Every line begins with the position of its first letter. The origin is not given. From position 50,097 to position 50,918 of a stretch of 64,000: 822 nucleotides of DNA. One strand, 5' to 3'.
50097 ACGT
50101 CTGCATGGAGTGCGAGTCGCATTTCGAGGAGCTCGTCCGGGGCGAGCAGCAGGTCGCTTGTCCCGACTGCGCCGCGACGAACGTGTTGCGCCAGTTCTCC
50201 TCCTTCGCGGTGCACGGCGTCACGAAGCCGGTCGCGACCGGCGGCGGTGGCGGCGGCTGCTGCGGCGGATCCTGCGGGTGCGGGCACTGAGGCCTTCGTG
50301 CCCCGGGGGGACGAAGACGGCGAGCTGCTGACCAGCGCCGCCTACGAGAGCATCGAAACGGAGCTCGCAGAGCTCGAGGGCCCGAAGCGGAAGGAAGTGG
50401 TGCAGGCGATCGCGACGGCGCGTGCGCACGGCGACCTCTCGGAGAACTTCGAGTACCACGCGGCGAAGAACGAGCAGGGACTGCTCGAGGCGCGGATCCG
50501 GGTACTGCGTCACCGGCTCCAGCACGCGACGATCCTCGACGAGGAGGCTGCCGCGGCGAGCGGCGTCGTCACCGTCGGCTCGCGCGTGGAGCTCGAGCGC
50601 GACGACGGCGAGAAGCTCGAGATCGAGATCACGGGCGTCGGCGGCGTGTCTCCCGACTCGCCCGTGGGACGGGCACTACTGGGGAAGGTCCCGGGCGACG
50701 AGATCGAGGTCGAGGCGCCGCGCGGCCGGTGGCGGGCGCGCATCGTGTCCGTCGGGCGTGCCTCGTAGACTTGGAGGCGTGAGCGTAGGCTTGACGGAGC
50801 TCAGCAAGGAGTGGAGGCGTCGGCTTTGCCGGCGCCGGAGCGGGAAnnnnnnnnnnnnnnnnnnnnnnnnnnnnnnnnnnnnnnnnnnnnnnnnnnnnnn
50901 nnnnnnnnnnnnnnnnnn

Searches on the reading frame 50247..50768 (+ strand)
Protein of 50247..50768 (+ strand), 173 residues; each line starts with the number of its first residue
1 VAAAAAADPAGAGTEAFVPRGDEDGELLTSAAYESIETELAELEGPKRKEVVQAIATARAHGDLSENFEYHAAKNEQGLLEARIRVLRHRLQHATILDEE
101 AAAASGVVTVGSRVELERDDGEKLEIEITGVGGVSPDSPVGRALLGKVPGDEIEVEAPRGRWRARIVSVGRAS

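Call 49: search_protein_families(library=pfam, proteins=[window:50247-50768:+])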
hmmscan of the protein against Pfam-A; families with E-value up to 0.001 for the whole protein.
window:50247-50768:+ (173 aa): 2 families
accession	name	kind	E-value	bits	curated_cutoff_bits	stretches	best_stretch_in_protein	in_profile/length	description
PF03449.20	GreA_GreB_N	-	1.5e-25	89.6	24.5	1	27-96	2-71/71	Transcription elongation factor, N-terminal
PF01272.25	GreA_GreB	-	1.4e-13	51.1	26.9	1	105-169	3-75/77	Transcription elongation factor, GreA/GreB, C-term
